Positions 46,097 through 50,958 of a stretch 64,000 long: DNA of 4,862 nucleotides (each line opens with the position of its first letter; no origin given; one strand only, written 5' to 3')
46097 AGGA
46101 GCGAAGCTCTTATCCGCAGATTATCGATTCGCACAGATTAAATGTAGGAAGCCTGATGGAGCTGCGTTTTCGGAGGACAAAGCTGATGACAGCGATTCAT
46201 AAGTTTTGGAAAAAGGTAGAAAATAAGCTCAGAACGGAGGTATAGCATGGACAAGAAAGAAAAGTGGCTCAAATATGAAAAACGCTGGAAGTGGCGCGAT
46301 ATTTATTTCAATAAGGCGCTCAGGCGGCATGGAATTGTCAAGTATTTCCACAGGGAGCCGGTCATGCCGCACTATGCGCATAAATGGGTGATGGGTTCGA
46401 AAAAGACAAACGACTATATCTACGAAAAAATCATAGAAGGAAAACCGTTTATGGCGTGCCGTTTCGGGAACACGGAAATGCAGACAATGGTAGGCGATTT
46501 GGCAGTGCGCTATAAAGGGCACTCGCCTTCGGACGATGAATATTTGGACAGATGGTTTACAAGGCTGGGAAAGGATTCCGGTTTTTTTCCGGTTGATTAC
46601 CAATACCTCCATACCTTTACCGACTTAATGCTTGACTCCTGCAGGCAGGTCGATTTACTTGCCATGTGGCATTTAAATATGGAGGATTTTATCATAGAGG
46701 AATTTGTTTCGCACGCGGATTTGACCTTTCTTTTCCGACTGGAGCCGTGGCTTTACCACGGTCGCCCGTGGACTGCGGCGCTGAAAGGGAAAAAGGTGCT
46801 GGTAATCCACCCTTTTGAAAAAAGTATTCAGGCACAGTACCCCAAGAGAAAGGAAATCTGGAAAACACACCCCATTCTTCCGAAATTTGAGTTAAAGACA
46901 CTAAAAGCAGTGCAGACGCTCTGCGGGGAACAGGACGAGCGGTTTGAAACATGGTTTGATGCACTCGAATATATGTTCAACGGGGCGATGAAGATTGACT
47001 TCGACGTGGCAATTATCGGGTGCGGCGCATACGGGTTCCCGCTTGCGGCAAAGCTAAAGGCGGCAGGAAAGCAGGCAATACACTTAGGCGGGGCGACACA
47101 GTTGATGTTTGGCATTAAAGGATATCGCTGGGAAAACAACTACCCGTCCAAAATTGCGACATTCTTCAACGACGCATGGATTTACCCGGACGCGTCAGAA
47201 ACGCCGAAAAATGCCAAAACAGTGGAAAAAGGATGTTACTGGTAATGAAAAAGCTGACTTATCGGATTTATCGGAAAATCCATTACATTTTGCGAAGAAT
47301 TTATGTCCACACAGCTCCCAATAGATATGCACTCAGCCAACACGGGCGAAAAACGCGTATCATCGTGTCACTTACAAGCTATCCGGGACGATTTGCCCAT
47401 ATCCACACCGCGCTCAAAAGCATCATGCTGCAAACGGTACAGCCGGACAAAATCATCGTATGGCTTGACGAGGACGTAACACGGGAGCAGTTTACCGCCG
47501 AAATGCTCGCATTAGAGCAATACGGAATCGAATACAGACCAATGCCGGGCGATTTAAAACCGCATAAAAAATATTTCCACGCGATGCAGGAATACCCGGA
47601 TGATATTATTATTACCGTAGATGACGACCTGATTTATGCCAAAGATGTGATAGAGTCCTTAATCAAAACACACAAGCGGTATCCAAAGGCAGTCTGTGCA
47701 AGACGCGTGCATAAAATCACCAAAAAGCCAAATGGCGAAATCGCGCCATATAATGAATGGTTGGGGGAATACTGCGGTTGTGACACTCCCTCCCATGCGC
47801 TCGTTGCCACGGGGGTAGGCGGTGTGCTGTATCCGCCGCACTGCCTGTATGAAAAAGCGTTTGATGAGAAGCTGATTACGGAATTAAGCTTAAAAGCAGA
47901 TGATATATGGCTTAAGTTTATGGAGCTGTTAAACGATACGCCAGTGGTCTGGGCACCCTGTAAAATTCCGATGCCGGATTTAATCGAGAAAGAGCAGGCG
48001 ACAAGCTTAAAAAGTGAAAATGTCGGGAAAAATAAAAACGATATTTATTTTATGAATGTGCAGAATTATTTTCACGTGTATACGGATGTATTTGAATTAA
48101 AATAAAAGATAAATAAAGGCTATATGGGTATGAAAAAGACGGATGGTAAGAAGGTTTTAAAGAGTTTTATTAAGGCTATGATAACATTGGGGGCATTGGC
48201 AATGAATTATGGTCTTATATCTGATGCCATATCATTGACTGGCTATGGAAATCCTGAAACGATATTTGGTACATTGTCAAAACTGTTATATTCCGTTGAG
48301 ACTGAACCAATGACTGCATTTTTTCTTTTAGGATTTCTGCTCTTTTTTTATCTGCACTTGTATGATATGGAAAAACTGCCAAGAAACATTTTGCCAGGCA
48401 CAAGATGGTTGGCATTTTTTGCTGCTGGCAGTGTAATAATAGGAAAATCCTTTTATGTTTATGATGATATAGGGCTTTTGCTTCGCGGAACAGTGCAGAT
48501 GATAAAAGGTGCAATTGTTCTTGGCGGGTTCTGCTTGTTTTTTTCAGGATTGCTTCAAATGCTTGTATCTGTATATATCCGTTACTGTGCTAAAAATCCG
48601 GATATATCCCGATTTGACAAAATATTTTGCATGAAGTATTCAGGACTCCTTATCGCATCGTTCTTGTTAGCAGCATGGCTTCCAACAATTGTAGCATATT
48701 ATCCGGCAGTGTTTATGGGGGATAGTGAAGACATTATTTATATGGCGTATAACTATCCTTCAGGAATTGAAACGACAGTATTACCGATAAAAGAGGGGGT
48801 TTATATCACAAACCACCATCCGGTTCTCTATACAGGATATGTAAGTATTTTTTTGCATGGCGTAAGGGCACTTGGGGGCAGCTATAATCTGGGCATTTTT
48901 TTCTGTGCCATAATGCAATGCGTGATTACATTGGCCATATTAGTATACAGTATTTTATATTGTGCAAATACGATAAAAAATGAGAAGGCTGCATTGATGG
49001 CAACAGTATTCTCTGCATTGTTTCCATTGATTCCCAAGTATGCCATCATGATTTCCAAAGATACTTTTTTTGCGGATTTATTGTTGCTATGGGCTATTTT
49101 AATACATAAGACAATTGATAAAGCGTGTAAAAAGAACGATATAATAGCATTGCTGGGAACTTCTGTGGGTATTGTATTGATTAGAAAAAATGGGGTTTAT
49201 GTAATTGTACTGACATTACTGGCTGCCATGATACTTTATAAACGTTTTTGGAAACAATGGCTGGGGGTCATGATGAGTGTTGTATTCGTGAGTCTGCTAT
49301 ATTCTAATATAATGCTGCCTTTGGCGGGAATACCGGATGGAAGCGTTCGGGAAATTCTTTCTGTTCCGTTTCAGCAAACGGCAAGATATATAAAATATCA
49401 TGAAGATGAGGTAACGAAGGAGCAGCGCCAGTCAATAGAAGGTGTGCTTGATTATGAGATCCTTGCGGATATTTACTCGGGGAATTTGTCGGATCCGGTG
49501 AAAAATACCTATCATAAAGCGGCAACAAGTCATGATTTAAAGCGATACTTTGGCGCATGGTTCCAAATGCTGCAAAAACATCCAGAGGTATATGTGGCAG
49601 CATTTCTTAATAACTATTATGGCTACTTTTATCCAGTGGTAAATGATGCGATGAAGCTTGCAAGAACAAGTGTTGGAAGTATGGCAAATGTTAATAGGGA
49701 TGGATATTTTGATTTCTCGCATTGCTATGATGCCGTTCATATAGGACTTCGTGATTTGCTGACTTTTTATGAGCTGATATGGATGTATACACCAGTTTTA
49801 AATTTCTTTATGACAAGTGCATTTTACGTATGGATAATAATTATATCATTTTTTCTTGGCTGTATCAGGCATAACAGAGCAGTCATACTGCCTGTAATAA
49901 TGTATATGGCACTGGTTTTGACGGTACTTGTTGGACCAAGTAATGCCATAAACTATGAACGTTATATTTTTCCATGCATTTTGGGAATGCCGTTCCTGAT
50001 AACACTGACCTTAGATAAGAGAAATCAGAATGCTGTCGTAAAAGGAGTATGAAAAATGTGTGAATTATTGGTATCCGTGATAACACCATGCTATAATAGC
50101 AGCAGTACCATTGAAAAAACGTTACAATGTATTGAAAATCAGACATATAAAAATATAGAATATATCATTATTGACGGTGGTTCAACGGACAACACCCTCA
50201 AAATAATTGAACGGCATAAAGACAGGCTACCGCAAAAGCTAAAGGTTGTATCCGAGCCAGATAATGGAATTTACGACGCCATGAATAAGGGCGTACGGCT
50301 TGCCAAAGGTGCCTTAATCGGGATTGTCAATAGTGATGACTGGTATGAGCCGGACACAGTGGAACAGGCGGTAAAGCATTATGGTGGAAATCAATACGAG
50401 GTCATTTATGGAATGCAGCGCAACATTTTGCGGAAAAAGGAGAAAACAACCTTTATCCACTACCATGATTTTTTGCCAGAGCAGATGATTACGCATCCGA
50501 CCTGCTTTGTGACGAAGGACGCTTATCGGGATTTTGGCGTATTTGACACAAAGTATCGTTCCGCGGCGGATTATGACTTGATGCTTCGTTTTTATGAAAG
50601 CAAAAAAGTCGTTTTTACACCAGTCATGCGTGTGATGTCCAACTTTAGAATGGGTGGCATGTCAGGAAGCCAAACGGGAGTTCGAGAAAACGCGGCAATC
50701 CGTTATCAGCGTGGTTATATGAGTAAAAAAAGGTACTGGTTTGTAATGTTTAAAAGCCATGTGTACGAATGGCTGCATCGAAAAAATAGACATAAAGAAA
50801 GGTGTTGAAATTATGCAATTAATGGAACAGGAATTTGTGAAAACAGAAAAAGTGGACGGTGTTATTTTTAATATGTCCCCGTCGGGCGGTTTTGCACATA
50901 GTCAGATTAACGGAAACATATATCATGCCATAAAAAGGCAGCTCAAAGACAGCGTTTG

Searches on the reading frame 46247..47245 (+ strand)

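Call 7: search_protein_families(library=pfam, proteins=[window:46247-47245:+])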
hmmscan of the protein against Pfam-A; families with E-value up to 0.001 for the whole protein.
window:46247-47245:+ (332 aa): 1 family
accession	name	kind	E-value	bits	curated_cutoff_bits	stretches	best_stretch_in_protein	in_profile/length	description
PF22882.2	GT-D-like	-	0.0001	22.1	27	0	240-286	162-209/210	GT-D fold-like domain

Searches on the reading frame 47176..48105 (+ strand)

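Call 7: search_protein_families(library=pfam, proteins=[window:47176-48105:+])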
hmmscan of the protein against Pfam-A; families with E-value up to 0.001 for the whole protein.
window:47176-48105:+ (309 aa): 1 family
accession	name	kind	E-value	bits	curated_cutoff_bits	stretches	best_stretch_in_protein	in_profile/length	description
PF00535.33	Glycos_transf_2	-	2.3e-09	37.8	23.3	1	76-183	13-122/168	Glycosyl transferase family 2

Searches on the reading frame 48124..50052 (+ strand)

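Call 7: search_protein_families(library=pfam, proteins=[window:48124-50052:+])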
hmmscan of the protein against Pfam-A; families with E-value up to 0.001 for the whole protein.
window:48124-50052:+ (642 aa): 1 family
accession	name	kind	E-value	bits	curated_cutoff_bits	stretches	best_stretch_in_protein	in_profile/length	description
PF19484.4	DUF6020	-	1.4e-53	182.6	28.3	1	220-635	175-596/604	Family of unknown function (DUF6020)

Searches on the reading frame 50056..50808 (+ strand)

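Call 8: search_protein_families(library=pfam, proteins=[window:50056-50808:+])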
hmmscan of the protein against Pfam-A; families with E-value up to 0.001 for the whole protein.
window:50056-50808:+ (250 aa): 3 families
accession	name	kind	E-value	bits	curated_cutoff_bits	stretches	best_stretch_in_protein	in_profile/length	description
PF00535.33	Glycos_transf_2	-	4.6e-31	108.5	23.3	1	7-131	1-125/168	Glycosyl transferase family 2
PF10111.15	Glyco_tranf_2_2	-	1.3e-10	41.7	27.3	1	7-107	1-104/276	Glycosyltransferase like family 2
PF13641.12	Glyco_tranf_2_3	-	5.8e-10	40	27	1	6-136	3-137/230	Glycosyltransferase like family 2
